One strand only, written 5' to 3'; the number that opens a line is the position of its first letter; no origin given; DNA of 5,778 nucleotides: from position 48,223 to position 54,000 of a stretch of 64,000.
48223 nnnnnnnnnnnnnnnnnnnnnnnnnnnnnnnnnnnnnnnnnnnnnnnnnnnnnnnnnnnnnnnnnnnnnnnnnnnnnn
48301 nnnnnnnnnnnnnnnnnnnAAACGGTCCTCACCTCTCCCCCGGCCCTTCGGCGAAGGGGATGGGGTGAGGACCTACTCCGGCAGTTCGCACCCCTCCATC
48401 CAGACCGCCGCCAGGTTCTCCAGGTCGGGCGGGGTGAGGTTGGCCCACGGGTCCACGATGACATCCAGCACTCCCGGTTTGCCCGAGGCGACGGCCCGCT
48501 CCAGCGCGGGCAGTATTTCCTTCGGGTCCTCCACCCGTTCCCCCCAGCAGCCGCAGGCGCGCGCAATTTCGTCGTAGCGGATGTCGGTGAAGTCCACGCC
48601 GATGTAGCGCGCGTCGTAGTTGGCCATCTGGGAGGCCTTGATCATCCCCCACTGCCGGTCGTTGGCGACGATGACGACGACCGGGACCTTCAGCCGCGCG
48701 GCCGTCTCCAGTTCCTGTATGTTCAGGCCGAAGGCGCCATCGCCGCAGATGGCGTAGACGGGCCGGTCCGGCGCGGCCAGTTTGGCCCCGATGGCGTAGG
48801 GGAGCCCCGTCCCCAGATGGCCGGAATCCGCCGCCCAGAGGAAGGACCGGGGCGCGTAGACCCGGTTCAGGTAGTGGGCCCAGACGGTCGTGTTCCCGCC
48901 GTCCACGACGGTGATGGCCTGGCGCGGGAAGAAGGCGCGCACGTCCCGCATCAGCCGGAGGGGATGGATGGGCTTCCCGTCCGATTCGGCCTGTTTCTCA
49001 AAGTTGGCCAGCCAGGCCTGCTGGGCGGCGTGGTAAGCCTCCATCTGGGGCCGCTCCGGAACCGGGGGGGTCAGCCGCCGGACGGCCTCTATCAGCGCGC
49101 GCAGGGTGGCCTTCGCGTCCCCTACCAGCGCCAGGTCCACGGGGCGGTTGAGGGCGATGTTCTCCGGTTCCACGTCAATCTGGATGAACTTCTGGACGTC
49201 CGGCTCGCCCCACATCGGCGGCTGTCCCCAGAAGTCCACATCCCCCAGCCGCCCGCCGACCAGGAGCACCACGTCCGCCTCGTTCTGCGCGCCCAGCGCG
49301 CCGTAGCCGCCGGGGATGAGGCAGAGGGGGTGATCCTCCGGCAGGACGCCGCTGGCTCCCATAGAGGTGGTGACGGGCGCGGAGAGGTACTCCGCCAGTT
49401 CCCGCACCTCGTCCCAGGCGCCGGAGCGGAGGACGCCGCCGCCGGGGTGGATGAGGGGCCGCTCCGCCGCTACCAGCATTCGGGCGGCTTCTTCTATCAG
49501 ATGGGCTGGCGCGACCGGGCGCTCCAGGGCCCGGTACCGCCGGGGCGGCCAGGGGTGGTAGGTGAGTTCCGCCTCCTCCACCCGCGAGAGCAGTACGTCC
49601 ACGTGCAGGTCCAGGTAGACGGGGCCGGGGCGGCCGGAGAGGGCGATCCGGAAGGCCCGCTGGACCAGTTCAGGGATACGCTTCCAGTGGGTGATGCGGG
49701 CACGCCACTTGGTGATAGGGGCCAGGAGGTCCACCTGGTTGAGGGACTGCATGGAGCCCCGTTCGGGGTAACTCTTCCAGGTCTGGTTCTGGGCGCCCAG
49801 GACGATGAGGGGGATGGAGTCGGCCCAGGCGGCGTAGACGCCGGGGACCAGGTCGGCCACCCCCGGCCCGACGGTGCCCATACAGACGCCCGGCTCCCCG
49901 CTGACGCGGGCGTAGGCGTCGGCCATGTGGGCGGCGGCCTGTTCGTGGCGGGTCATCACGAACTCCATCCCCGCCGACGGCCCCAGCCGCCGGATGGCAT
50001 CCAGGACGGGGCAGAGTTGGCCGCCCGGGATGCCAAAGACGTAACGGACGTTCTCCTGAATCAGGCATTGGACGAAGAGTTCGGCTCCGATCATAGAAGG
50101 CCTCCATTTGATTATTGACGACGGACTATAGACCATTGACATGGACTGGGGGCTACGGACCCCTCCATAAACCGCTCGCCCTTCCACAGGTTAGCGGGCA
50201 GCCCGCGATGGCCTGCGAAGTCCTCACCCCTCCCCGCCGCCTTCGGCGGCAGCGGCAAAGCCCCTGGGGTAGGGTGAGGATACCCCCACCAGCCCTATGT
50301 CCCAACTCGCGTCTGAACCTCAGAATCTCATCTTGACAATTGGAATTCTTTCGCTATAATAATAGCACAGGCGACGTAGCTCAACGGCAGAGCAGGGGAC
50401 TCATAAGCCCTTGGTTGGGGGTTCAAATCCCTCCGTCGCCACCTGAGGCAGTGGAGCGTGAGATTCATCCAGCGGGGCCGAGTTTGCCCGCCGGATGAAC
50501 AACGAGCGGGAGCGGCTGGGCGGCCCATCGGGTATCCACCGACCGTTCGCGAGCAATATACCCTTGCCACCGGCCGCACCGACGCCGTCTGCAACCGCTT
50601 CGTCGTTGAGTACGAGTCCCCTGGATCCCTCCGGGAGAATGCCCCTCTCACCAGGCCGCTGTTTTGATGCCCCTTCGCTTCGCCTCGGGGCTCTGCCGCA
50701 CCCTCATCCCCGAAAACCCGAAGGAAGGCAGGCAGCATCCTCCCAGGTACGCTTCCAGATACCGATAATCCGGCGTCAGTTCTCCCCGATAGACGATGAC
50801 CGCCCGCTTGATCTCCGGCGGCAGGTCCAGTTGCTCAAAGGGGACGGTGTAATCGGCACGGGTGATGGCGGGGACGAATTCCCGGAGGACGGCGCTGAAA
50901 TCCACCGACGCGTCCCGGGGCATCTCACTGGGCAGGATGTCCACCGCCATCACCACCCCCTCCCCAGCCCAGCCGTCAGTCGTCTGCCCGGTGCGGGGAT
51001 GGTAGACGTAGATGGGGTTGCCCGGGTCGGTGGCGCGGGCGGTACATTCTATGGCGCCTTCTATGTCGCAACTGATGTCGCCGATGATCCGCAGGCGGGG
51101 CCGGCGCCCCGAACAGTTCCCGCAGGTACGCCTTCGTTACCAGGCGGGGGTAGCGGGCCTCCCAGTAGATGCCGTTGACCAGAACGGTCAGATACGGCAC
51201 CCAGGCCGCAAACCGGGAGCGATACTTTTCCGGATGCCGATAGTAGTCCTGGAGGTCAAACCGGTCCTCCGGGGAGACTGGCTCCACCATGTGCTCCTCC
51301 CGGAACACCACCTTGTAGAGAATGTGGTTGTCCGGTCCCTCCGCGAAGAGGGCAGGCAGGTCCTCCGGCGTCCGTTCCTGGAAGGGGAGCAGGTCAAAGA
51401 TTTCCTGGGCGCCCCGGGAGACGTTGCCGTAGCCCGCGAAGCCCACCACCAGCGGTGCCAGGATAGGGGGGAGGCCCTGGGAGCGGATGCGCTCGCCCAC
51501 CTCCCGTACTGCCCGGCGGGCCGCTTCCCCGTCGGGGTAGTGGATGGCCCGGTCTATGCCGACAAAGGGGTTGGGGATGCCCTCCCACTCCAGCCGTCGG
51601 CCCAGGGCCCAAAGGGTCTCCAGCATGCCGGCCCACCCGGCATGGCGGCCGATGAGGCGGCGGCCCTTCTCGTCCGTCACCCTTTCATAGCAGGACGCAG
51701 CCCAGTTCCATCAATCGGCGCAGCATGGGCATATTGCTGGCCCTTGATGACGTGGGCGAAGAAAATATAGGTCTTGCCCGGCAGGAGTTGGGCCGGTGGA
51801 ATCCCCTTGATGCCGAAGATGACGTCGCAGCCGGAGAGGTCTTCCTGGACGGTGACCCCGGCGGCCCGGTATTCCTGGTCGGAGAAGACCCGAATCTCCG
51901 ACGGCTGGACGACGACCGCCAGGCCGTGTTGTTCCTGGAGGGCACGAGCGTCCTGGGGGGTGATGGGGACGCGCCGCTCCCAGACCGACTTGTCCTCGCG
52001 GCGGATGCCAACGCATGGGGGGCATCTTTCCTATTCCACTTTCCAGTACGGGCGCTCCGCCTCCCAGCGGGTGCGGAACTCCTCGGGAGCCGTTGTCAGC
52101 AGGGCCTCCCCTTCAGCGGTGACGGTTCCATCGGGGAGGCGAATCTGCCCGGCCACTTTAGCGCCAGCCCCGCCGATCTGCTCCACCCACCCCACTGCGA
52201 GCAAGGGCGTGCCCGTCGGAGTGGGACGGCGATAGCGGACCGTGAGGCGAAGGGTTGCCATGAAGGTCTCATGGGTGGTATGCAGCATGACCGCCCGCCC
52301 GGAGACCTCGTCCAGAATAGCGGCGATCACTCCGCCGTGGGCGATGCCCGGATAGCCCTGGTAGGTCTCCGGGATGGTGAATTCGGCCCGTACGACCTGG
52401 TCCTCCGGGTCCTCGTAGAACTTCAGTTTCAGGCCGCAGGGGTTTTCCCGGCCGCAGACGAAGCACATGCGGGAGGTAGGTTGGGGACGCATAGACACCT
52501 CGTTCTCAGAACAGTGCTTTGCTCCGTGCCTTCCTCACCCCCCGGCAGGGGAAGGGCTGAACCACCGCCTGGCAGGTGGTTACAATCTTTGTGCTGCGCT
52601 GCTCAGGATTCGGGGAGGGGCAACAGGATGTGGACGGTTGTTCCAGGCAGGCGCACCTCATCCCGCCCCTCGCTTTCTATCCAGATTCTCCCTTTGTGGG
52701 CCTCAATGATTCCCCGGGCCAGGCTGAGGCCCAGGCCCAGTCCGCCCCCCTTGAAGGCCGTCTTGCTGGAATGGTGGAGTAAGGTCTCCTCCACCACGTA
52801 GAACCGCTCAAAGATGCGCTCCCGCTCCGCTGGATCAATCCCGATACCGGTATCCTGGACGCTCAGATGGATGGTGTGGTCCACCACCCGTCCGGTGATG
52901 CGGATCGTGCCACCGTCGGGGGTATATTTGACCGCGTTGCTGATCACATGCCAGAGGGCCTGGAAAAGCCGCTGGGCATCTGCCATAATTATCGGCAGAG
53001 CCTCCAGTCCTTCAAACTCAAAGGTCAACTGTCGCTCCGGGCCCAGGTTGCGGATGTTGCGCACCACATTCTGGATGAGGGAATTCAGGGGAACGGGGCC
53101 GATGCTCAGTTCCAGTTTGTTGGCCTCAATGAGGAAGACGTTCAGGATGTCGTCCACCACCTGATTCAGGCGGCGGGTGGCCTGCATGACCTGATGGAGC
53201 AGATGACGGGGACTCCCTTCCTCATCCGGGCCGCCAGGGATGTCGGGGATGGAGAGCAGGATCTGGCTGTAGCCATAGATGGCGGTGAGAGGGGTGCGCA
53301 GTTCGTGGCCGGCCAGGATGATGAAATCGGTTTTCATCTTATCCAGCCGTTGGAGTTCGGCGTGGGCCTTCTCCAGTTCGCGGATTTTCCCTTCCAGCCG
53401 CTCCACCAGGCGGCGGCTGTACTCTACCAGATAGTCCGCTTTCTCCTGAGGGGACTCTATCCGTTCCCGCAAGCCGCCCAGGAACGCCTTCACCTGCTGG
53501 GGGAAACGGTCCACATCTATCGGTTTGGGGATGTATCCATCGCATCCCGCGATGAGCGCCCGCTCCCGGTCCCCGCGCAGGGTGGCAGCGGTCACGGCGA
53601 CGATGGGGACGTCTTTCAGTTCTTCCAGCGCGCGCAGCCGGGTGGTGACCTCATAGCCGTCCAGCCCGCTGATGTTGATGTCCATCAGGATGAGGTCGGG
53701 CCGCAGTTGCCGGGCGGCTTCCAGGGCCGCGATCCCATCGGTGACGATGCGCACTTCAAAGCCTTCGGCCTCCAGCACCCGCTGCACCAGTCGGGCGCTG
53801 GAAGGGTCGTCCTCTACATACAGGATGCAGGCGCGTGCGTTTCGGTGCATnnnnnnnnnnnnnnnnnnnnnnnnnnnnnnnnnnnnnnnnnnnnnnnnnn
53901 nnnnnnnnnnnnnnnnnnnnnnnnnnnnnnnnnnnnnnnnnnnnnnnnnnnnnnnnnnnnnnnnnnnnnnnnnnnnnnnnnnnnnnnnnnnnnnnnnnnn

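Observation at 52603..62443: Compact multi-step signalling locus: REC-HK hybrid, ThrC-REC, and a 2209-aa CHASE4/multi-GAF-PAS kinase on one strand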

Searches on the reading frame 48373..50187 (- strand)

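Call 9: search_protein_families(library=pfam, proteins=[window:48373-50187:-], max_evalue=0.01)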
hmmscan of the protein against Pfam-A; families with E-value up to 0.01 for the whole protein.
window:48373-50187:- (604 aa): 3 families
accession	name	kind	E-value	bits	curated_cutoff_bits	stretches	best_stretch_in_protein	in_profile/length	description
PF02775.26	TPP_enzyme_C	-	8.6e-44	149.4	21.9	1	429-576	1-151/151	Thiamine pyrophosphate enzyme, C-terminal TPP binding domain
PF02776.23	TPP_enzyme_N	-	3.6e-37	127.2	26.8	1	33-153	2-118/119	Thiamine pyrophosphate enzyme, N-terminal TPP binding domain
PF00205.28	TPP_enzyme_M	-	1.8e-35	122.1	30.4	1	231-365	1-137/137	Thiamine pyrophosphate enzyme, central domain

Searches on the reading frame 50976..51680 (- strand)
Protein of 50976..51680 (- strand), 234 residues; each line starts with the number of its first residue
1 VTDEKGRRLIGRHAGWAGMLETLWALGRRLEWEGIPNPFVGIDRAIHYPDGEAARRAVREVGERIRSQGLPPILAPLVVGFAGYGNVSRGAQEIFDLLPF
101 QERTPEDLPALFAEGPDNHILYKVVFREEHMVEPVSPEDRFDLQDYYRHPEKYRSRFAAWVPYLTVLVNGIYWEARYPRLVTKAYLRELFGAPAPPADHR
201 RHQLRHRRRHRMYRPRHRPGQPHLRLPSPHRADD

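Call 9: search_protein_families(library=pfam, proteins=[window:50976-51680:-], max_evalue=0.01)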
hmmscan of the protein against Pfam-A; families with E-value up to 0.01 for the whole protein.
window:50976-51680:- (234 aa): 0 families

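Call 51: search_solved_structures(query=window:51093-51680:-, max_evalue=1)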
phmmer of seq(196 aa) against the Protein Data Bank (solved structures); distinct sequences matched with E-value up to 1: 3.
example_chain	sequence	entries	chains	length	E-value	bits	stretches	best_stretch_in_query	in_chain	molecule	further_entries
8e8t_A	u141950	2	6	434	7.5e-31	110.9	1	1-189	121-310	Alpha-aminoadipic semialdehyde synthase, mitochondrial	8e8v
8dda_A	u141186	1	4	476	8.8e-31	110.7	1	1-189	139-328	Alpha-aminoadipic semialdehyde synthase, mitochondrial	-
8e8u_A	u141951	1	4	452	1.1e-30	110.3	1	1-189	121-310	Alpha-aminoadipic semialdehyde synthase, mitochondrial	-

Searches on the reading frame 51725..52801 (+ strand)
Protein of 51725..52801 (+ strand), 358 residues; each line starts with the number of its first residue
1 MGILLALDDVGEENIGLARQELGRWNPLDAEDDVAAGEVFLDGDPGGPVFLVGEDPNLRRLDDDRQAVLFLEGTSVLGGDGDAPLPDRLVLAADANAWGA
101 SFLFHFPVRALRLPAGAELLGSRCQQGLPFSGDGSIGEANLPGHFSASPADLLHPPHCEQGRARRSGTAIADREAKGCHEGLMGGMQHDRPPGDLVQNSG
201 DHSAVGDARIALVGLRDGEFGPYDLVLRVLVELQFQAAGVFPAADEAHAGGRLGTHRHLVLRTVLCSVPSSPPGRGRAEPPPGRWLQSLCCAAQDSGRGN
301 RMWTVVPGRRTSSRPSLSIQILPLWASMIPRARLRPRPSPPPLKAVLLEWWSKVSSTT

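Call 9: search_protein_families(library=pfam, proteins=[window:51725-52801:+], max_evalue=0.01)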
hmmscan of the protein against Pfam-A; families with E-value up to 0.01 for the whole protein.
window:51725-52801:+ (358 aa): 0 families

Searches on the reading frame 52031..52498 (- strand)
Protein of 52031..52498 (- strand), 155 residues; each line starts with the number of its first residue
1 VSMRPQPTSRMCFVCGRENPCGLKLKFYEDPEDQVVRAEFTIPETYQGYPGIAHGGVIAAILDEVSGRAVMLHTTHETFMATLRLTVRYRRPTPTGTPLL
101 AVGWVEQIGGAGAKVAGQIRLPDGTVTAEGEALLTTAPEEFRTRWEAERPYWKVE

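Call 9: search_protein_families(library=pfam, proteins=[window:52031-52498:-], max_evalue=0.01)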
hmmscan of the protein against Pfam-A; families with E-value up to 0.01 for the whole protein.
window:52031-52498:- (155 aa): 2 families
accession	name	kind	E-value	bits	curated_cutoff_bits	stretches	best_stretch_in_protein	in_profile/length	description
PF03061.28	4HBT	-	9.3e-13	48.7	20.6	1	51-127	2-78/79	Thioesterase superfamily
PF13622.12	4HBT_3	-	0.0056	17.3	24.3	1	51-101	9-51/83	Acyl-CoA thioesterase N-terminal domain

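Call 79: search_protein_families(library=ncbifam, proteins=[window:52031-52498:-], max_evalue=0.001)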
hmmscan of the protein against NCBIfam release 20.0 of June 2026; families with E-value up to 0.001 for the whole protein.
window:52031-52498:- (155 aa): 2 families
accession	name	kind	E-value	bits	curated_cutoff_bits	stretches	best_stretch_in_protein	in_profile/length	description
TIGR00369.1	unchar_dom_1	domain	9.7e-10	38.6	36.6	1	30-130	12-111/117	hotdog fold thioesterase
NF008675.0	PRK11688.1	equivalog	0.00024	20.9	107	1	37-77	42-84/156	thioesterase family protein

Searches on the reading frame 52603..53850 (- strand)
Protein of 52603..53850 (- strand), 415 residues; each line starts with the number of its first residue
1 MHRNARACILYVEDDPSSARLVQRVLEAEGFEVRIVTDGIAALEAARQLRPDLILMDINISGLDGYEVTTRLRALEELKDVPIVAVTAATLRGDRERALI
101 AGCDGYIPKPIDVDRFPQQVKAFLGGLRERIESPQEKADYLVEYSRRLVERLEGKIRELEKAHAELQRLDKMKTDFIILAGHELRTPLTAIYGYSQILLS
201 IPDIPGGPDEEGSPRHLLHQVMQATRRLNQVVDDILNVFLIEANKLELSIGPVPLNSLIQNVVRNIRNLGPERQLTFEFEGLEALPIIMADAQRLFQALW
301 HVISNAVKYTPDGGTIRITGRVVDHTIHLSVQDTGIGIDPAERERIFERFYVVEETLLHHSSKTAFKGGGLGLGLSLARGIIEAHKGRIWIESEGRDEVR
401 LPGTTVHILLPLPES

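Call 6: search_protein_families(library=pfam, proteins=[window:52603-53850:-], max_evalue=0.01)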
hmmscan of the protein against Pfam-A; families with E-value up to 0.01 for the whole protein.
window:52603-53850:- (415 aa): 5 families
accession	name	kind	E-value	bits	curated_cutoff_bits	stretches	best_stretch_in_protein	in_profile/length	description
PF02518.31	HATPase_c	-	6.2e-27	94.7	26.4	1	291-413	2-110/111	Histidine kinase-, DNA gyrase B-, and HSP90-like ATPase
PF00072.30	Response_reg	-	1.7e-26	93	30.2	1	9-120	1-110/111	Response regulator receiver domain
PF00512.31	HisKA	-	1.2e-11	45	26.9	1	175-242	4-64/66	His Kinase A (phospho-acceptor) domain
PF02310.24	B12-binding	-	0.0018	18.6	32.1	1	18-85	16-86/121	B12 binding domain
PF23198.2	PDE8A_N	-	0.0069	16.8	29.6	0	23-96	27-101/147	PDE8A-like, N-terminal domain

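Call 7: search_protein_families(library=ncbifam, proteins=[window:52603-53850:-], max_evalue=0.001)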
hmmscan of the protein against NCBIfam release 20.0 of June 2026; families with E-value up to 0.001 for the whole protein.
window:52603-53850:- (415 aa): 150 families (the best 25 are shown)
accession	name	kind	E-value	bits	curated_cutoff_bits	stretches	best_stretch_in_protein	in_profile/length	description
NF038297.2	hybrid_HK_HrmK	equivalog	1.1e-60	206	725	2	148-412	210-457/607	hybrid histidine kinase/response regulator HrmK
NF046044.1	PnpS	equivalog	8.8e-52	176.4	400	1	164-395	161-379/390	two-component system histidine kinase PnpS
NF008302.0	PRK11091.1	equivalog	1.3e-51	175.7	838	2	156-394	266-492/779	aerobic respiration two-component sensor histidine kinase ArcB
NF041880.1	EPS_EpsF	equivalog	6.4e-51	173.4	900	2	160-411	261-492/492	response regulator EpsF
TIGR02956.1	TMAO_torS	equivalog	3.8e-50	170.9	676.5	2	149-394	440-669/967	TMAO reductase system sensor histidine kinase/response regulator TorS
NF008318.0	PRK11107.1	equivalog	8.6e-49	166.4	890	2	144-394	264-505/920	two-component sensor histidine kinase BarA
TIGR02966.1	phoR_proteo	equivalog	3.8e-47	160.9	334.2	1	165-394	106-322/333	phosphate regulon sensor histidine kinase PhoR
NF011874.0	PRK15347.1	equivalog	1e-45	156.2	852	2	147-413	372-615/921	two component system sensor kinase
NF041947.1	LuxQ_Vibrio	equivalog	6.4e-45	153.3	1200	2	160-412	459-696/843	quorum-sensing autoinducer 2 sensor kinase/phosphatase LuxQ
NF033092.0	HK_WalK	equivalog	2.2e-42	145.4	725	1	164-411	363-593/594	cell wall metabolism sensor histidine kinase WalK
NF008099.0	PRK10841.1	equivalog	3e-42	144.4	920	2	151-394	451-677/949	two-component system sensor histidine kinase RcsC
NF047465.1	hybrid_HK_LvrA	exception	6.4e-41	140.2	1200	2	147-392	176-407/819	hybrid histidine kinase/response regulator LvrA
NF041735.1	hist_kin_RppB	equivalog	1.6e-38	132.7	400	1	176-394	219-426/438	two-component system sensor histidine kinase RppB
NF006800.0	PRK09303.1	equivalog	5e-38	131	342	1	143-395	122-365/383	histidine kinase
NF047874.1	MASE3_PAS_HK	subfamily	2.4e-35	122.4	560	1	155-411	380-624/655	MASE3 domain-containing sensor histidine kinase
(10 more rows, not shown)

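Call 63: search_solved_structures(query=window:52603-53850:-, max_evalue=1e-10)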
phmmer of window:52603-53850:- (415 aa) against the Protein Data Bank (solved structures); distinct sequences matched with E-value up to 1e-10: 101 (the best 60 are shown).
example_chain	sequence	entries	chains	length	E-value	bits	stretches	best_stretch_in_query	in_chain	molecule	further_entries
6qrj_A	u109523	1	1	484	1.8e-32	115.9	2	180-390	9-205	Hybrid kinase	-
4jas_A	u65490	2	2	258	2.2e-30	109.1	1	164-394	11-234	Histidine kinase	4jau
5uht_A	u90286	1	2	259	1.6e-29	106.2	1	163-394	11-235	Sensor histidine kinase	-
3dge_A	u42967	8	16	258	1.7e-29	106.1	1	164-394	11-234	Sensor protein | Histidine kinase | Sensor histidine kinase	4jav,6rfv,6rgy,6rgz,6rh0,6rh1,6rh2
2c2a_A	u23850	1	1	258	1.7e-29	106.1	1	164-394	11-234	SENSOR HISTIDINE KINASE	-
6azr_A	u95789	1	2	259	8.1e-29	103.9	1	163-394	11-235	Sensor histidine kinase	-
6rh7_A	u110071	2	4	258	4.2e-28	101.5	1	164-394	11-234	Sensor histidine kinase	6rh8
6paj_A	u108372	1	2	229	3.1e-26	95.4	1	169-414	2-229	Sensor protein SrrB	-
7z8n_A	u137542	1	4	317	7e-26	94.2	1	124-394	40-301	Histidine kinase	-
4q20_A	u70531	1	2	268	5.7e-25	91.2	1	161-395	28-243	Sensor protein DivL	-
1m5t_A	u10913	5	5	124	9.2e-25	90.5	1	9-124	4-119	cell division response regulator DivK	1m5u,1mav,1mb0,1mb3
4i5s_A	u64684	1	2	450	3.1e-24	88.8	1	153-404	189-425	Putative histidine kinase CovS; VicK-like protein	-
7p8e_A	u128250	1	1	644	3.1e-24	88.8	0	150-313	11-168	Receiver domain of histidine kinase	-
8avv_A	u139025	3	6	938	4.5e-23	85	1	146-394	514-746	Bacteriophytochrome,Response regulator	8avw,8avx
4u7n_A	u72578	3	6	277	2.6e-22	82.5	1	164-411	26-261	Histidine protein kinase sensor protein | Histidine kinase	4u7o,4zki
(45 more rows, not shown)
